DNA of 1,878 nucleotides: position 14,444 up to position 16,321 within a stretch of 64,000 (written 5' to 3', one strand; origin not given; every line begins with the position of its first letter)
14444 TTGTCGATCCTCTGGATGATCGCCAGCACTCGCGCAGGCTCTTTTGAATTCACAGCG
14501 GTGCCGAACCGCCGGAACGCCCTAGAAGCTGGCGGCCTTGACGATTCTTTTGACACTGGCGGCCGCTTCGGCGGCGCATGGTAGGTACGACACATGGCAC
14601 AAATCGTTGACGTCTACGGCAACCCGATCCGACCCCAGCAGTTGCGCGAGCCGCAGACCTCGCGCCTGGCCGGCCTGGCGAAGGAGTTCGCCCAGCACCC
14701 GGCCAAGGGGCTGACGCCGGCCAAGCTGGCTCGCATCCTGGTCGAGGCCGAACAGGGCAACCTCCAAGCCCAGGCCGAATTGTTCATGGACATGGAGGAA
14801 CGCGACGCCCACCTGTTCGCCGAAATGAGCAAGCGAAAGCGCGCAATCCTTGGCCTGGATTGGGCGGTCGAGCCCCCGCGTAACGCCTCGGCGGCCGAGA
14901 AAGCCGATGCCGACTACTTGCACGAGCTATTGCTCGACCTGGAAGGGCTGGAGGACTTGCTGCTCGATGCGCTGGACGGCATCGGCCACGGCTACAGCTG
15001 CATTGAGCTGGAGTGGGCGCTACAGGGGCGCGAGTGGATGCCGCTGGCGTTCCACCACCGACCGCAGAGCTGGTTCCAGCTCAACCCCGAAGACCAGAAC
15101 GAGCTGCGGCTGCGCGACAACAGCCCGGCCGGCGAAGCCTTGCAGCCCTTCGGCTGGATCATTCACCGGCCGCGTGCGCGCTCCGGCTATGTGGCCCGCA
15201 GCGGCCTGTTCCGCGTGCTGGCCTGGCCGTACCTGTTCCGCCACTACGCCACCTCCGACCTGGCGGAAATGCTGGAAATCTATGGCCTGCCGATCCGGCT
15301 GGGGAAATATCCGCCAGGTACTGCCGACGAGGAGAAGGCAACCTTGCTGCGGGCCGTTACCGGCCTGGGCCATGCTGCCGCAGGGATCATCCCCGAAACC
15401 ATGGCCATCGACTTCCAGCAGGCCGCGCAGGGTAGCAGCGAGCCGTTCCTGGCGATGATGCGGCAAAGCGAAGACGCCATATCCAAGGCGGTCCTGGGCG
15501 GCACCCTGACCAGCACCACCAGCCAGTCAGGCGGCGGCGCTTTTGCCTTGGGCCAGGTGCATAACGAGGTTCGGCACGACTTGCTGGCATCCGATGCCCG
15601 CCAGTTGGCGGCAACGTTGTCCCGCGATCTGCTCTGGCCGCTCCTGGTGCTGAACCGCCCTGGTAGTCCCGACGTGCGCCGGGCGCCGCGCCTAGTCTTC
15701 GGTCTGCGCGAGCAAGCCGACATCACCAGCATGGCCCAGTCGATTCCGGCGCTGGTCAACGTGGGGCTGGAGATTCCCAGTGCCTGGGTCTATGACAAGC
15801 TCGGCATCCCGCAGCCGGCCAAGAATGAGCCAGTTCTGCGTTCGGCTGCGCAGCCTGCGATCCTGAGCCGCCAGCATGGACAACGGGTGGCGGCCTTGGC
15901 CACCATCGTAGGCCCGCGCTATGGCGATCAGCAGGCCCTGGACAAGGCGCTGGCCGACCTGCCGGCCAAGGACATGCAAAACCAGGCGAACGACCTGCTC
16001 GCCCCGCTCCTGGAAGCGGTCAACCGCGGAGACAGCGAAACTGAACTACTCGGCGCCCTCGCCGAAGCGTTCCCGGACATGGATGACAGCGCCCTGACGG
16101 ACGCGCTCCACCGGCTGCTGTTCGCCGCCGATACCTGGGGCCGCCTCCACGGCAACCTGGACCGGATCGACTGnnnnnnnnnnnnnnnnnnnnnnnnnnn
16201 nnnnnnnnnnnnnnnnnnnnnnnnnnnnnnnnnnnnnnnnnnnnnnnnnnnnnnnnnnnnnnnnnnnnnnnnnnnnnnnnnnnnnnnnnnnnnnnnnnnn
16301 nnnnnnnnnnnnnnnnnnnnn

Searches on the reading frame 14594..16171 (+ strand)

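Call 6: search_protein_families(library=pfam, proteins=[window:14594-16171:+], max_evalue=0.01)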
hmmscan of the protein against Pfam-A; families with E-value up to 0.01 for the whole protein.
window:14594-16171:+ (526 aa): 1 family
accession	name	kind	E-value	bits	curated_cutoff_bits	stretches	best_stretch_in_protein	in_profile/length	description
PF06074.18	Portal_Mu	-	2.9e-103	346.2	23.9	1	62-405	2-336/336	Portal protein of Mu bacteriophage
